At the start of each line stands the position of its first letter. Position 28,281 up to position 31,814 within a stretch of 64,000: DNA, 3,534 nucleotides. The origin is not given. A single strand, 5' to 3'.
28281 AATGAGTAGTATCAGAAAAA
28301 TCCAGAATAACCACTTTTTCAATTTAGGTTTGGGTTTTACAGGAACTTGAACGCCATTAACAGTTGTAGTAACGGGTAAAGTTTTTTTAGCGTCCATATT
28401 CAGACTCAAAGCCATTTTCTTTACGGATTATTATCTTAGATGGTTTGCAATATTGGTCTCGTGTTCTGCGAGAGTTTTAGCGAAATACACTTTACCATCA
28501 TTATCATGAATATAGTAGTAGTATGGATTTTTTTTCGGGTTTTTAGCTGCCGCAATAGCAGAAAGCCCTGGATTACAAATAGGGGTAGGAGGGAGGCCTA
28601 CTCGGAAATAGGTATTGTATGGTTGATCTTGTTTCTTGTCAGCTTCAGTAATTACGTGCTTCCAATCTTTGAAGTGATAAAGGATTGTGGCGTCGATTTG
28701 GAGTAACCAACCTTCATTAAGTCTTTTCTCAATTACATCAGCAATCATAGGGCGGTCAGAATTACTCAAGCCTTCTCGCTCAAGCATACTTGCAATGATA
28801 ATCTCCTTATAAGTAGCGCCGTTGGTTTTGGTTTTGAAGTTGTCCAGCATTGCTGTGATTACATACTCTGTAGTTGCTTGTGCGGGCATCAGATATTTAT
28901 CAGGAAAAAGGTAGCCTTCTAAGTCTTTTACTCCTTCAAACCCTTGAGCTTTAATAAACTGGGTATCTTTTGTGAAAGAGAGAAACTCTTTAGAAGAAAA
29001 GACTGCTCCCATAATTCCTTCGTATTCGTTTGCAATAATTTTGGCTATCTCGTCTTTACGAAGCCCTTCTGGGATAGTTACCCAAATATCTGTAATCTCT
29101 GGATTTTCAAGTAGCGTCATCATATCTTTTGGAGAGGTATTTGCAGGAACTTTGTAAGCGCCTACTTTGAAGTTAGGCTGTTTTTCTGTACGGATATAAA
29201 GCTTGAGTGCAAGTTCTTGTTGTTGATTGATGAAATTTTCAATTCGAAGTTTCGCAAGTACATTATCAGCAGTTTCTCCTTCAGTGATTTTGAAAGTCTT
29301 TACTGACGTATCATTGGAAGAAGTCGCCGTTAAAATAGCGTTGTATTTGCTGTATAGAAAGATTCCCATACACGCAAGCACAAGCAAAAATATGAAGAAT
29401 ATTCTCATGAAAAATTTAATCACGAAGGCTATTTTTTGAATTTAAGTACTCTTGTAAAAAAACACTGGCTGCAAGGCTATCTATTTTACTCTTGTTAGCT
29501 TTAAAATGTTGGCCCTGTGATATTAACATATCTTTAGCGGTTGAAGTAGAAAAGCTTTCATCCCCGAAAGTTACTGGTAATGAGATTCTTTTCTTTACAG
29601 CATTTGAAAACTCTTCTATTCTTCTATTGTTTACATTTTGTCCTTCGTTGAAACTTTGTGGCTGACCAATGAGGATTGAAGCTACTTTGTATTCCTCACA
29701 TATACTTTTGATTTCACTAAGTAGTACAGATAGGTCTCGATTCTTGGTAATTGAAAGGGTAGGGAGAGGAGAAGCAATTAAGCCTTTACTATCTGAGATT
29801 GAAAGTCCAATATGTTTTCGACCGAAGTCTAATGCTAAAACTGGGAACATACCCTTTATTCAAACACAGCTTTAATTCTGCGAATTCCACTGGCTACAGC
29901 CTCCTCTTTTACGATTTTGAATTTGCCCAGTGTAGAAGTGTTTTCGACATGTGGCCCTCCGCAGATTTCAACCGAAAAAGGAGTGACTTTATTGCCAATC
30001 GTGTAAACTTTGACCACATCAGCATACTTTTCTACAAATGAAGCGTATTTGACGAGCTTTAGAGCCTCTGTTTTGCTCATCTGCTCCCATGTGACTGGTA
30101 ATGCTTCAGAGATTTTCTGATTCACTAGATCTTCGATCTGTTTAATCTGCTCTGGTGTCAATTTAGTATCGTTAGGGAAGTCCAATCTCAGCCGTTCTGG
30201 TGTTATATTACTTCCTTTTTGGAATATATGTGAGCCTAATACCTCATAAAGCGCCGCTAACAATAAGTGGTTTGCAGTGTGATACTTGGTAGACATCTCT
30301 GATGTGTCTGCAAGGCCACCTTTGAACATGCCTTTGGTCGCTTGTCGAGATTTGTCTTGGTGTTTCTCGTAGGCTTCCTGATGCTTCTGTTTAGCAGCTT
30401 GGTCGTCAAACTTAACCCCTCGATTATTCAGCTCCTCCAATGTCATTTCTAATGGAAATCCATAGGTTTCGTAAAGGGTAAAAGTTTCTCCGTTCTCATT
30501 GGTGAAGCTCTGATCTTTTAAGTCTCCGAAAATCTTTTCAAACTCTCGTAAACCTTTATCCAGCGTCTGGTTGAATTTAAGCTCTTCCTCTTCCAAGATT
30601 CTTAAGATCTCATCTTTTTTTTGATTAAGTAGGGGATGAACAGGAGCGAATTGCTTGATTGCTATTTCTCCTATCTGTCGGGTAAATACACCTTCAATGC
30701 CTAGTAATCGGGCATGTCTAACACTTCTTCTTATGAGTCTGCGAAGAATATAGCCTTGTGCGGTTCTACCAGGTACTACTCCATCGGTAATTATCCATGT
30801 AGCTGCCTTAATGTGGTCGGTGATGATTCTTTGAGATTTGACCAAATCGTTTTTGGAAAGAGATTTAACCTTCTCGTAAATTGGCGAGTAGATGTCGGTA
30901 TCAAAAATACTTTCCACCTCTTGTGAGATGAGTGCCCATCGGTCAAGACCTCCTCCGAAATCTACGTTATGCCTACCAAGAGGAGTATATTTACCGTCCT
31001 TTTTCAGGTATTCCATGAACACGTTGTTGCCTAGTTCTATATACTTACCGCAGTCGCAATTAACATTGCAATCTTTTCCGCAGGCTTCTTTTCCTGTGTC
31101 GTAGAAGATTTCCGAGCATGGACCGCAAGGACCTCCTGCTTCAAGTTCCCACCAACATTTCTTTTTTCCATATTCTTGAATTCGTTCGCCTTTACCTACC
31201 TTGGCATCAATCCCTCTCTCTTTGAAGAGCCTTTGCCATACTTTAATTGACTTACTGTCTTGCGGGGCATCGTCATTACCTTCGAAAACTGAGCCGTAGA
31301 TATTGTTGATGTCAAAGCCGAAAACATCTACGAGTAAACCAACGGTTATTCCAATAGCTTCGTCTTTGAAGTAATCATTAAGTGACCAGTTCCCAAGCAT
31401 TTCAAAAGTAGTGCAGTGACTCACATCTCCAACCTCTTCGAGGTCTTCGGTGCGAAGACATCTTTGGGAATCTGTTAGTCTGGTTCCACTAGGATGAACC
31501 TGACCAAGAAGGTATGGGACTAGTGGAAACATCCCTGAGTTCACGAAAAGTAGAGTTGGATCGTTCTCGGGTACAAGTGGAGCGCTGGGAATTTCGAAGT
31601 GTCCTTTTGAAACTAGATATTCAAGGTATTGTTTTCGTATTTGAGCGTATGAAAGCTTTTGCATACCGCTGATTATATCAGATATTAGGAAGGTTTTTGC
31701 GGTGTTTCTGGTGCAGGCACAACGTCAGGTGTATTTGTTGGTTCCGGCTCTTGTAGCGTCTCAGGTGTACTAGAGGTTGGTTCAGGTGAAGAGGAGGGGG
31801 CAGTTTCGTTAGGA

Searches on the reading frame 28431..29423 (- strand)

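Call 46: search_protein_families(library=pfam, proteins=[window:28431-29423:-], max_evalue=0.001)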
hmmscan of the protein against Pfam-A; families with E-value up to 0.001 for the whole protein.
window:28431-29423:- (330 aa): 1 family
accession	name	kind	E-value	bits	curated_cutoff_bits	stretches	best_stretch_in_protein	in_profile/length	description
PF02618.21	YceG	-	6.5e-70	236.2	32.4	1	44-326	1-274/275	YceG-like family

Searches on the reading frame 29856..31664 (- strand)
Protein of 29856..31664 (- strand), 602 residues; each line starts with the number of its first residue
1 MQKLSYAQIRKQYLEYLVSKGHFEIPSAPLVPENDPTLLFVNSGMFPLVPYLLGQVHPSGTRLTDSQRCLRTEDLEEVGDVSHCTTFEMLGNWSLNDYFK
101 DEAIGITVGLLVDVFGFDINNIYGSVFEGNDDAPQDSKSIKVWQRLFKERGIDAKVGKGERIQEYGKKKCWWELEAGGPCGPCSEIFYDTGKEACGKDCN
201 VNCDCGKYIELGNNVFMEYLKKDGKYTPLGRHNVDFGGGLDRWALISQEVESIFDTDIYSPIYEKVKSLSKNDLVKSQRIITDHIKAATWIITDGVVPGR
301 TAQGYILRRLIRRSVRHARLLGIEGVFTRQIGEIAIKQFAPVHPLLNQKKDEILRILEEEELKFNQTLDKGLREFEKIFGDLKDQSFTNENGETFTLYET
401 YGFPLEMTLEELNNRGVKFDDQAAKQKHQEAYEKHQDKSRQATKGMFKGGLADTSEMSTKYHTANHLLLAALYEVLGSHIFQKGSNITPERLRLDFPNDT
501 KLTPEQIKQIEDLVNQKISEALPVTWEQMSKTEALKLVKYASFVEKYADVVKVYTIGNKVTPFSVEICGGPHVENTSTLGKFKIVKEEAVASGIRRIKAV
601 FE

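Call 46: search_protein_families(library=pfam, proteins=[window:29856-31664:-], max_evalue=0.001)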
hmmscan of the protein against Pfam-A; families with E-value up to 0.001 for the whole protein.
window:29856-31664:- (602 aa): 2 families
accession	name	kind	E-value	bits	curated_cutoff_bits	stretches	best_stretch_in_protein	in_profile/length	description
PF01411.24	tRNA-synt_2c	-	7.6e-117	391.6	30.3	1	8-456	1-447/552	tRNA synthetases class II (A)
PF07973.19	tRNA_SAD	-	2.9e-16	59.6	24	1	551-597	1-43/44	Threonyl and Alanyl tRNA synthetase second additional domain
